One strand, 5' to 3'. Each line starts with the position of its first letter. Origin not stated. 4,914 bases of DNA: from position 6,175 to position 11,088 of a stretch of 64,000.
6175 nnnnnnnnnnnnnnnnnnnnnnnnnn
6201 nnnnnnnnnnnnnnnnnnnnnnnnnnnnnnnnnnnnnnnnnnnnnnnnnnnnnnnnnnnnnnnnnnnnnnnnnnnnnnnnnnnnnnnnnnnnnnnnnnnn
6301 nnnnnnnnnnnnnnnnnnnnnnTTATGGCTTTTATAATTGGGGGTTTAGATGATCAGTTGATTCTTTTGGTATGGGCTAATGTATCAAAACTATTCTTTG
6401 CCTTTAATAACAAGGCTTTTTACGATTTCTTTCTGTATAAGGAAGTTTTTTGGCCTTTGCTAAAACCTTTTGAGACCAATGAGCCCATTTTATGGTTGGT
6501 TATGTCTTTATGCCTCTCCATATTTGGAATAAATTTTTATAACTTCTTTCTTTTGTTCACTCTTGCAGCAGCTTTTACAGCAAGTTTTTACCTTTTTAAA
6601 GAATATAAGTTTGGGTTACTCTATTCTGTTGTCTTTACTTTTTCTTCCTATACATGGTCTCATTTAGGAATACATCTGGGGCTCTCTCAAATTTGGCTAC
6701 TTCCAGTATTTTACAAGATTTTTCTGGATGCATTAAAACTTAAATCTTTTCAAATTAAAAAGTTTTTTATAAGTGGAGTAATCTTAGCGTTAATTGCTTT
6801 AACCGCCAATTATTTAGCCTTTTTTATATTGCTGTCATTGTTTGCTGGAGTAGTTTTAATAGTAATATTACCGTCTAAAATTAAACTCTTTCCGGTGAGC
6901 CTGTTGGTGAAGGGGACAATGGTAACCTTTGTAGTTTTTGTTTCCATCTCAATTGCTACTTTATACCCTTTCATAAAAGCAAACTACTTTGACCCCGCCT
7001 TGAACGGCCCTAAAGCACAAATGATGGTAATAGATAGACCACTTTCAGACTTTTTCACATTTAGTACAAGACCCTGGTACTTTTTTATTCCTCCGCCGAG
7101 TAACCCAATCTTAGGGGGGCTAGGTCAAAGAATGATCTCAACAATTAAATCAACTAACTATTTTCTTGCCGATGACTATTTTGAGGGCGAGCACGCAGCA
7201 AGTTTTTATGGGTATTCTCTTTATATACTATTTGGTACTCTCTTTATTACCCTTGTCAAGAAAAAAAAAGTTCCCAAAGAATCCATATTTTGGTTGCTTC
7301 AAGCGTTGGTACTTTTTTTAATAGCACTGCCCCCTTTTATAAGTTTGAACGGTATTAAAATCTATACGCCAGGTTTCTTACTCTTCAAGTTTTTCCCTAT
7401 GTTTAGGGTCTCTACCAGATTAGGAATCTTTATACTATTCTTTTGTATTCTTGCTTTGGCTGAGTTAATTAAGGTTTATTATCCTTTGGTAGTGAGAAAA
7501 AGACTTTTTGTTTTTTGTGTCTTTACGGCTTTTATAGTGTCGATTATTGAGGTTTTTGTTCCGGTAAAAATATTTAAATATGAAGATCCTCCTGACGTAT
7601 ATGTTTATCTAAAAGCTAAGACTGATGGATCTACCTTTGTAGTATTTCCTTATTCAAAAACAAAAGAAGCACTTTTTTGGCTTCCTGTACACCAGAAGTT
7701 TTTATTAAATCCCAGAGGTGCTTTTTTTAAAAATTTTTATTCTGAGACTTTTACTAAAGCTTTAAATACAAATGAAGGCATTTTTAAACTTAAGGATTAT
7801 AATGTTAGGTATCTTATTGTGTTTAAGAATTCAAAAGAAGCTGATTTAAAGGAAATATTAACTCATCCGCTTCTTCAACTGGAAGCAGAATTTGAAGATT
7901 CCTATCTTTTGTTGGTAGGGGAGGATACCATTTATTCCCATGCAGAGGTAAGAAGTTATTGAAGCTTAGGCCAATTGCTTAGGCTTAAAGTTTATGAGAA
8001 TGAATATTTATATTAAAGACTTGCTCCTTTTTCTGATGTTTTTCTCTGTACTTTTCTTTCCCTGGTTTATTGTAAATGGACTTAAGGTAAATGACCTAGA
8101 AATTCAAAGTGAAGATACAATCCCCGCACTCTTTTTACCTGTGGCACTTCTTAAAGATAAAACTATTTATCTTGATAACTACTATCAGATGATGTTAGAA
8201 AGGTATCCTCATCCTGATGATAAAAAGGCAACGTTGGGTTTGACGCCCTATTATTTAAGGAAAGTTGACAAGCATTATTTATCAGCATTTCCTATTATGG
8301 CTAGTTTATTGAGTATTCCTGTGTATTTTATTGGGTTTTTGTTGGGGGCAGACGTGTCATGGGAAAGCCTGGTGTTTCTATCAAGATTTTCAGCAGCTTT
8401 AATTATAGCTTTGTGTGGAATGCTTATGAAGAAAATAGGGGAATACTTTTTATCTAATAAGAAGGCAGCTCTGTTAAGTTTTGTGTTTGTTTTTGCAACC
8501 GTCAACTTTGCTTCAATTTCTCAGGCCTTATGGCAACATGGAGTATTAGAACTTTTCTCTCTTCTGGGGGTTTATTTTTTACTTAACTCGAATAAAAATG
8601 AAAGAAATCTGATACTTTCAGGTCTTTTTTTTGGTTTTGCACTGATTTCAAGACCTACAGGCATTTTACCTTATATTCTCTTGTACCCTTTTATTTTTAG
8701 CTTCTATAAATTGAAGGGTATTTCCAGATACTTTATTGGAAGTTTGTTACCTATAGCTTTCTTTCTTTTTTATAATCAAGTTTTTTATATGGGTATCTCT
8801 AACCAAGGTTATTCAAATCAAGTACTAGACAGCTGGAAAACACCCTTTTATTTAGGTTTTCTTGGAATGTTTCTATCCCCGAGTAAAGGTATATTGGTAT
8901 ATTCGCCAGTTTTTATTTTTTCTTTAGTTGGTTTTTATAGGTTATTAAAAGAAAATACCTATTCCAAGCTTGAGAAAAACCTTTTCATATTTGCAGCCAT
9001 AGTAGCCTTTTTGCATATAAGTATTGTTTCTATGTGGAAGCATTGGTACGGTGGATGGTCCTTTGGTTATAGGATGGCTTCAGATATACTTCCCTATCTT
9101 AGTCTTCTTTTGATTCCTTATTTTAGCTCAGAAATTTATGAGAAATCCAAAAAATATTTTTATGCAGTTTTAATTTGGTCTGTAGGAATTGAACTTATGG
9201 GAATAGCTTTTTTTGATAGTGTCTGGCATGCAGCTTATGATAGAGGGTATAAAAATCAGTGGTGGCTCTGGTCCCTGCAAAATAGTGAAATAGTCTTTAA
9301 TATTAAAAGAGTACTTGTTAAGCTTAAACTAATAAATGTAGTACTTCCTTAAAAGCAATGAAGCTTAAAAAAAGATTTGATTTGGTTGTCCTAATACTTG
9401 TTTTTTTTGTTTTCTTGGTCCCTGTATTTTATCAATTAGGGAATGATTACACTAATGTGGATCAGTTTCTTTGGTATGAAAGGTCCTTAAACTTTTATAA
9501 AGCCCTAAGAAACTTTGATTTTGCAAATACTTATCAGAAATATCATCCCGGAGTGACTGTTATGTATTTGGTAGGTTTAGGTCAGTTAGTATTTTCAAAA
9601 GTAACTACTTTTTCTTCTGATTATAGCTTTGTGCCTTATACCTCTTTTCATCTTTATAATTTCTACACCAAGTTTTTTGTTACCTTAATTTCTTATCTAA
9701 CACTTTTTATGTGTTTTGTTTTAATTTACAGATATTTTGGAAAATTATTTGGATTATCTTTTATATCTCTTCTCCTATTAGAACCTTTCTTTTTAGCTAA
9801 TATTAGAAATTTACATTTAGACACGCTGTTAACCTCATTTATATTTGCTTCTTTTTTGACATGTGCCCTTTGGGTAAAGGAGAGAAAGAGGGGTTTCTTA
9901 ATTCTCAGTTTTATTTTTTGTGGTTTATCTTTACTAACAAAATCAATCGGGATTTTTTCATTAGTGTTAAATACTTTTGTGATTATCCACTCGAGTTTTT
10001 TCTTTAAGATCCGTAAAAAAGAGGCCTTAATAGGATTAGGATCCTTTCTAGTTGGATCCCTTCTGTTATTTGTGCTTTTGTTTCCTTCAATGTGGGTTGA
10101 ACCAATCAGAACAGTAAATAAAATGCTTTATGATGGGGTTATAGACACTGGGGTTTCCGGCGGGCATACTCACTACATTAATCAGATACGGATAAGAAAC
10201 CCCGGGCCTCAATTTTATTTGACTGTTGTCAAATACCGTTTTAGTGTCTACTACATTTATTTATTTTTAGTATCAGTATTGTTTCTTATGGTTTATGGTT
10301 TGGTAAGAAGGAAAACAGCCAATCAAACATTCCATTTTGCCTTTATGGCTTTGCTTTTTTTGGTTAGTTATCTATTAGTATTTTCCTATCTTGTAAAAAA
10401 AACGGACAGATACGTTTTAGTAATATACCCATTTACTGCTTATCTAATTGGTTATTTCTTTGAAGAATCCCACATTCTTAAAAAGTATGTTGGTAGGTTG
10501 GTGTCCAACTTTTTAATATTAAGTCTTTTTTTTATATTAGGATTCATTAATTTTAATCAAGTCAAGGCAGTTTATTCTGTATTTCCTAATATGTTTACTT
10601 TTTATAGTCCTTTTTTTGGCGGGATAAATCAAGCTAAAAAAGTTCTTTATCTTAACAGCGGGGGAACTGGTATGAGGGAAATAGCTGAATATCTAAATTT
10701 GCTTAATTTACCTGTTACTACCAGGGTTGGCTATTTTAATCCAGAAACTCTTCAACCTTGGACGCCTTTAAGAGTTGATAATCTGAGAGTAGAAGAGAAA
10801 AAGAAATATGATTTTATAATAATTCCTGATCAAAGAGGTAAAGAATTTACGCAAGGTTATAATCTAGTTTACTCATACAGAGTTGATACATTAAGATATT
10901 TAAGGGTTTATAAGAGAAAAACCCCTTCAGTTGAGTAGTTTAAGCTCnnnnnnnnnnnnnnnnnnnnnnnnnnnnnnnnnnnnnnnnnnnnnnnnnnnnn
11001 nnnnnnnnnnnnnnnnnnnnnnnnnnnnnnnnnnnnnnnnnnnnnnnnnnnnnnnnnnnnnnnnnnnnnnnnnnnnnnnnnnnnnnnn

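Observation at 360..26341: A 26 kb same-strand surface-glycan or glycosylation locus built around several giant GT-C-like membrane proteins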

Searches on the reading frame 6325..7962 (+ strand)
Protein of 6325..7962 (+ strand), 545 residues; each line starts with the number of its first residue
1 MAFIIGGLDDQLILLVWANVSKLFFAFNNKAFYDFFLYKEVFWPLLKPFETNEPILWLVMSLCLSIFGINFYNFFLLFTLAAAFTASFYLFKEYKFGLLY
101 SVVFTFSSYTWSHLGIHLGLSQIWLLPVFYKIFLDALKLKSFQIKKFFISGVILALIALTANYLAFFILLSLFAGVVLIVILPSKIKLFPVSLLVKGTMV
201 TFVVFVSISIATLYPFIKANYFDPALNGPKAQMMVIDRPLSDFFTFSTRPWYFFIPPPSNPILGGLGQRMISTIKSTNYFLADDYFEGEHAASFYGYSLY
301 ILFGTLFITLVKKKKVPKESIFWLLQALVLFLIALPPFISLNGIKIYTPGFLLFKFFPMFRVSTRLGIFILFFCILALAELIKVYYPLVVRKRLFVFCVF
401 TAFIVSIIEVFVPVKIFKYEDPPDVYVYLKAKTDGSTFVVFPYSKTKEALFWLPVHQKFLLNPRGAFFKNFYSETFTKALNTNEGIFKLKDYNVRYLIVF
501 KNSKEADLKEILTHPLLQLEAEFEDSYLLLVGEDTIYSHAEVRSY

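Call 3: search_protein_families(library=pfam, proteins=[window:6325-7962:+], max_evalue=0.01)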
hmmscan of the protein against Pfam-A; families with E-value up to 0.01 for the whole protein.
window:6325-7962:+ (545 aa): 0 families

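Call 6: search_protein_families(library=ncbifam, proteins=[window:6325-7962:+], max_evalue=1)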
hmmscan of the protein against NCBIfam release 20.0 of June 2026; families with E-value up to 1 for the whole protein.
window:6325-7962:+ (545 aa): 0 families

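Call 21: find_homologous_proteins(query=window:6325-7962:+, max_evalue=0.001)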
Query window:6325-7962:+ (545 aa): 40 proteins with E <= 0.001 among 8000 candidates.
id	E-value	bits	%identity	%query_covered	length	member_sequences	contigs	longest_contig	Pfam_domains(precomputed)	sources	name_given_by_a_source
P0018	0.0e+0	1186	100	100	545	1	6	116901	-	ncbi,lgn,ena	ncbi:MAG: hypothetical protein AAB443_00925 [Patescibacteria group bacterium]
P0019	3.1e-108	381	40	93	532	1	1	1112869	-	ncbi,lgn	ncbi:MAG: hypothetical protein ACOZAO_03195 [Patescibacteria group bacterium]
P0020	4.7e-108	380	39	97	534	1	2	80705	-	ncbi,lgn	-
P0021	5.7e-107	377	39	96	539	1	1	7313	-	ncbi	-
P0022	1.0e-104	369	40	97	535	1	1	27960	-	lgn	-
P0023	8.5e-104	366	37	96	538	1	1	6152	-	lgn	-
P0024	2.8e-102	361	38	97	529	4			-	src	-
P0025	3.0e-99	351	38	97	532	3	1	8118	-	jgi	-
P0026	1.6e-98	349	37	97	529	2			-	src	-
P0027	9.0e-98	347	39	92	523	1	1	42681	-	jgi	jgi:hypothetical protein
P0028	2.7e-97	345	36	97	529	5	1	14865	-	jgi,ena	-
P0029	1.2e-96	343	37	93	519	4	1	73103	-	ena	-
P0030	1.8e-96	342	38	93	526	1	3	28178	-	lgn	-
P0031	5.1e-96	341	39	94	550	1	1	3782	-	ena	-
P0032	9.6e-96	340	37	98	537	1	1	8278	-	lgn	-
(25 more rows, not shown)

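Call 24: search_solved_structures(query=A2, max_evalue=10)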
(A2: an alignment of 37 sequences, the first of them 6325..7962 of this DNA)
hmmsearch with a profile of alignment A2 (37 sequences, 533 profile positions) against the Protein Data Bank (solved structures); distinct sequences matched with E-value up to 10: 0.

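Call 26: search_protein_families(library=pfam, alignment_id=A2, max_evalue=0.1)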
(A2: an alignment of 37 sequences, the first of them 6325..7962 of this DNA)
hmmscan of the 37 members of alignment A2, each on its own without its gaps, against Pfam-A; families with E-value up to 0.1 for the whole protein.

A. member 1, window:6325-7962:+ (545 aa): 0 families

B. families by the number of members that match (of 37 scanned): 6 families
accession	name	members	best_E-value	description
PF23445.2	SNRNP200_wHTH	2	0.068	Winged Helix-turn-helix domain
PF18303.6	Saf_2TM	1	0.0097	SAVED-fused 2TM effector domain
PF20750.3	PAP_NTPase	1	0.02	Poly(A) polymerase nucleotidyltransferase domain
PF07344.16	Amastin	1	0.022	Amastin surface glycoprotein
PF09680.15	YjcZ_2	1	0.025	Family of unknown function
PF06916.18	FAM210A-B_dom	1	0.059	FAM210A/B-like domain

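Call 28: find_related_loci(query=A2, collection=genome_contigs, flank=10000)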
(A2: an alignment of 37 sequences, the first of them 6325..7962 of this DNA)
Query A2 (545 aa) in genome_contigs; peptide patterns used: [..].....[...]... (x = any residue, [..] = any of these).
60 stretches matched a pattern; 23 encode a relative of the query (tblastn E <= 1e-3); 23 distinct loci.
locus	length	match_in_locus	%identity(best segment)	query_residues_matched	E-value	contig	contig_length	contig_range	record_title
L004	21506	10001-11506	40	3-507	1e-107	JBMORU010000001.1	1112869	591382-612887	MAG: Patescibacteria group bacterium isolate Betzabe_MAG188 MAG188_1, whole genome shotgun sequence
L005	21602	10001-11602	39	4-535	1e-103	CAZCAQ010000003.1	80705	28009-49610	MAG TPA_asm: uncultured Candidatus Saccharibacteria bacterium isolate SRP342105_co1_103 genome assembly, contig: NODE_37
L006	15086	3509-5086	38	4-533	2e-102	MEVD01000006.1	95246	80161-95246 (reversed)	MAG: candidate division WWE3 bacterium RIFCSPHIGHO2_02_FULL_38_14 rifcsphigho2_02_scaffold_1478, whole genome shotgun se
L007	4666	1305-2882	37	4-533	1e-100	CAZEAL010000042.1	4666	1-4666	MAG TPA_asm: uncultured Candidatus Saccharibacteria bacterium isolate binchicken_co169_150 genome assembly, contig: k99_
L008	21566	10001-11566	39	1-528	2e-96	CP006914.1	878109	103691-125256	Candidate division WWE3 bacterium RAAC2_WWE3_1 chromosome, complete genome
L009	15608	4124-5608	39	4-505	6e-94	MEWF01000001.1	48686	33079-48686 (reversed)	MAG: candidate division WWE3 bacterium RIFOXYC2_FULL_42_13 rifoxyc2_full_scaffold_1000, whole genome shotgun sequence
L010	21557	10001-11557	36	1-531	4e-92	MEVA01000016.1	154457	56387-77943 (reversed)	MAG: candidate division WWE3 bacterium RIFCSPHIGHO2_01_FULL_42_13 rifcsphigho2_01_scaffold_797, whole genome shotgun seq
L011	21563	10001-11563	37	3-535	6e-91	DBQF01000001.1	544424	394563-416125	MAG TPA_asm: candidate division WWE3 bacterium UBA1401 UBA1401_contig_1134, whole genome shotgun sequence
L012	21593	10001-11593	34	1-528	6e-90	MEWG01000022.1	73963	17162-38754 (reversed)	MAG: candidate division WWE3 bacterium RIFOXYD1_FULL_39_9 rifoxyd1_full_scaffold_282, whole genome shotgun sequence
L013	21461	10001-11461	36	3-531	1e-88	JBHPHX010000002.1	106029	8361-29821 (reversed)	Patescibacteria group bacterium isolate SAG AM-312-C07 AM-312-C07_NODE_2, whole genome shotgun sequence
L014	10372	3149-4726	35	4-528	8e-86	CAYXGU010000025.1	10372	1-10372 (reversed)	MAG TPA_asm: uncultured Candidatus Saccharibacteria bacterium isolate SRP329715_co1_64 genome assembly, contig: NODE_984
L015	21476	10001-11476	37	1-509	1e-84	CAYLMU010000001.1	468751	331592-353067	MAG TPA_asm: uncultured Candidatus Saccharibacteria bacterium isolate SRP193661_co1_136 genome assembly, contig: NODE_4_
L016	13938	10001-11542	37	4-529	4e-80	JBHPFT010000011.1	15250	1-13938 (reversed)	Patescibacteria group bacterium isolate SAG AM-311-K10 NODE_11_length_15250_cov_28.346496, whole genome shotgun sequence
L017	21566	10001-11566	34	3-528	2e-75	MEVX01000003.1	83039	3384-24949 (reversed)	MAG: candidate division WWE3 bacterium RIFOXYB1_FULL_43_24 rifoxyb1_full_scaffold_131, whole genome shotgun sequence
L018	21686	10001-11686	32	4-524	6e-67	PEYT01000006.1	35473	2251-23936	MAG: candidate division WWE3 bacterium CG08_land_8_20_14_0_20_40_13 CG08_land_8_20_14_0.20_scaffold_272_c, whole genome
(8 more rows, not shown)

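Call 49: predict_structure(alignment_id=A2)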
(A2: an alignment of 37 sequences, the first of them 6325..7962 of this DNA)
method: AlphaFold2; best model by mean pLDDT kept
length: 545 residues; sequences in the alignment: 37
mean_pLDDT: 91.8   pTM: 0.91
mean pLDDT of the five models: 91.8, 91.0, 90.7, 90.3, 90.2
residues with pLDDT >= 90: 449; 70-90: 68; 50-70: 17; < 50: 11
segments of 3 or more residues with pLDDT < 50: 535-545
pLDDT, mean of each block of 10 residues (from residue 1): 84 94 89 91 93 95 94 95 98 97 98 92 97 93 95 98 96 95 83 94 96 87 65 71 92 96 97 88 87 97 98 96 97 94 92 91 95 98 97 98 98 92 95 86 96 95 89 95 95 95 97 96 97 55 35
secondary structure, 60 per line:
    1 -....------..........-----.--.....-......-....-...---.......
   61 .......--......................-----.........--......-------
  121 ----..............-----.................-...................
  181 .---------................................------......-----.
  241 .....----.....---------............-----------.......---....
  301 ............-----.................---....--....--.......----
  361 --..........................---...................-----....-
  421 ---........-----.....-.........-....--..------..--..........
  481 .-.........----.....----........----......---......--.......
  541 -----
elements in order: E2-5 H12-20 H30-34 H36-41 H43-46 H54-67 H70-91 H97-105 H108-113 H125-138 H144-160 H162-181 H191-222 H229-234 H240-245 H250-254 H264-275 H287-293 H297-312 H318-334 E338-341 E344-347 H350-356 H363-388 H392-410 E416-419 H424-431 E437-441 H443-451 H453-456 H473-481 H483-491 E496-500 H505-512 E517-522 E526-531 H534-540

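Call 51: fold_search(model_id=the predicted structure, library=pdb)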
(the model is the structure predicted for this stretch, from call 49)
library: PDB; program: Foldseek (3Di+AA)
matches with E <= 10: 174; with E <= 0.001: 18
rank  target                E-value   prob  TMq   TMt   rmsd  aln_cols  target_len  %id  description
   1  8age_A                1.0e-05  1.00  0.48  0.42  12.9       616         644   12  Structure of yeast oligosaccharylransferase complex with acceptor peptide bound (released 2022-12-07)
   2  8b6l_I                3.8e-05  1.00  0.41  0.34  19.3       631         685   12  Subtomogram average of the human Sec61-TRAP-OSTA-translocon (released 2022-12-07)
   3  6s7o_A                4.9e-05  1.00  0.45  0.39  12.8       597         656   12  Cryo-EM structure of human oligosaccharyltransferase complex OST-A (released 2019-12-18)
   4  9n9j_I                4.9e-05  1.00  0.42  0.34  19.4       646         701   12  Structure of a GRP94 folding intermediate engaged with a CCDC134- and FKBP11-bound secretory translocon (released 2025-11-19)
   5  6ezn_F                5.8e-05  1.00  0.42  0.36  14.7       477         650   13  Cryo-EM structure of the yeast oligosaccharyltransferase (OST) complex (released 2018-01-17)
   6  7oci_F                5.8e-05  1.00  0.44  0.39  14.3       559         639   14  Cryo-EM structure of yeast Ost6p containing oligosaccharyltransferase complex (released 2022-02-16)
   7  7zlh_A                8.4e-05  1.00  0.38  0.32  17.3       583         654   10  Cryo-EM structure of C-mannosyltransferase CeDPY19, in apo state, bound to CMT2-Fab and anti-Fab nanobody (released 2023-01-11)
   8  8agb_A                1.2e-04  1.00  0.48  0.42  13.7       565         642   14  Structure of yeast oligosaccharylransferase complex with lipid-linked oligosaccharide bound (released 2022-12-07)
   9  6ftg_5                1.3e-04  1.00  0.40  0.35  16.6       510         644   12  Subtomogram average of OST-containing ribosome-translocon complexes from canine rough microsomal membranes (released 2018-03-21)
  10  8if8_B                1.6e-04  1.00  0.47  0.42   9.4       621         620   11  Arabinosyltransferase AftA (released 2023-05-31)
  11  3waj                  1.6e-04  1.00  0.45  0.33  14.8       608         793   11  Crystal structure of the Archaeoglobus fulgidus oligosaccharyltransferase (O29867_ARCFU) complex with Zn and sulfate (released 2013-10-30)
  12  7zli_A                2.1e-04  1.00  0.41  0.35  17.1       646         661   11  Cryo-EM structure of C-mannosyltransferase CeDPY19, in complex with Dol25-P-Man and bound to CMT2-Fab and anti-Fab nan (released 2023-01-11)
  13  6s7t_A                2.3e-04  1.00  0.48  0.39  15.5       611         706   12  Cryo-EM structure of human oligosaccharyltransferase complex OST-B (released 2019-12-18)
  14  6w98_A                3.1e-04  1.00  0.45  0.22  10.4       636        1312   11  Single-Particle Cryo-EM Structure of Arabinofuranosyltransferase AftD from Mycobacteria (released 2020-05-13)
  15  8pn9_A                4.2e-04  1.00  0.41  0.35  15.3       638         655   12  Structure of human oligosaccharyltransferase OST-A complex bound to NGI-1 (released 2024-05-08)
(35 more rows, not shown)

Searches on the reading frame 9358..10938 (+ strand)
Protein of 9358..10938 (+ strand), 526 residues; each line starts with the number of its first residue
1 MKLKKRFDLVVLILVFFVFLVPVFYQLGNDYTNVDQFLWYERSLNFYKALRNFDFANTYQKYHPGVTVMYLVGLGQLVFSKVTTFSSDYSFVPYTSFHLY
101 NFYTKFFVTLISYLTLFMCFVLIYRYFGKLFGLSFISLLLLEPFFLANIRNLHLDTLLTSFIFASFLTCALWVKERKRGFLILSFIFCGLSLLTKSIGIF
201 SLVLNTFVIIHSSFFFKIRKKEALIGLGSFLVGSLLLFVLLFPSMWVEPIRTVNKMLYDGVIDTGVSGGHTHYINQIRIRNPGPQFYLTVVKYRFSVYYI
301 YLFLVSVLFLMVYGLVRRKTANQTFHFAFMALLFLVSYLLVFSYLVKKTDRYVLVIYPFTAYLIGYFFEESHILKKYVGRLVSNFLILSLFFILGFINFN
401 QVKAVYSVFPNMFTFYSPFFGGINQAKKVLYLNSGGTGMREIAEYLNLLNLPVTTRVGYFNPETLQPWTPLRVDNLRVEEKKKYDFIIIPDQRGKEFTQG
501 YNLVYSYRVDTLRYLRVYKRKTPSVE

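Call 3: search_protein_families(library=pfam, proteins=[window:9358-10938:+], max_evalue=0.01)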
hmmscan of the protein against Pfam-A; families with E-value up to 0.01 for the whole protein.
window:9358-10938:+ (526 aa): 1 family
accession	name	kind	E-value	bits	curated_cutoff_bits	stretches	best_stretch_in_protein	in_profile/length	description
PF13231.12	PMT_2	-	1.6e-05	25.6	26.1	1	98-223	15-145/160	Dolichyl-phosphate-mannose-protein mannosyltransferase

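Call 6: search_protein_families(library=ncbifam, proteins=[window:9358-10938:+], max_evalue=1)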
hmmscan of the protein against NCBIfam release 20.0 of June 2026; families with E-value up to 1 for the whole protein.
window:9358-10938:+ (526 aa): 0 families

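Call 40: search_solved_structures(query=A4, max_evalue=10)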
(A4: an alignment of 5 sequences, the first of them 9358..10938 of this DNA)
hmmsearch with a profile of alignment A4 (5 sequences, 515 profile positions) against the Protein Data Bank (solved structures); distinct sequences matched with E-value up to 10: 2.
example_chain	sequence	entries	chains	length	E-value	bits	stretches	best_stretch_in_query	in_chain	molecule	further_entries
5ezm_A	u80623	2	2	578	0.0068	18.4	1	296-378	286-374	4-amino-4-deoxy-L-arabinose transferase or related glycosyltransferases of PMT family | 4-amino-4-deoxy-L-arabinose (L-Ara4N) transferase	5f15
8ka3_A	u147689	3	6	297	2.4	10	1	42-64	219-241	DNA-(apurinic or apyrimidinic site) endonuclease, chloroplastic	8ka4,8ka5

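Call 59: search_protein_families(library=ncbifam, proteins=[window:9358-10938:+], max_evalue=0.001)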
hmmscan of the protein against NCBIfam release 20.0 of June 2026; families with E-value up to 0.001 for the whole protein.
window:9358-10938:+ (526 aa): 0 families

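Call 66: search_protein_families(library=pfam, proteins=[window:9358-10938:+], max_evalue=10)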
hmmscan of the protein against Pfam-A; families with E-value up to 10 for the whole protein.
window:9358-10938:+ (526 aa): 1 family
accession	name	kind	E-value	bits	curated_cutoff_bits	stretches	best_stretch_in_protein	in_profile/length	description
PF13231.12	PMT_2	-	1.6e-05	25.6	26.1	1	98-223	15-145/160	Dolichyl-phosphate-mannose-protein mannosyltransferase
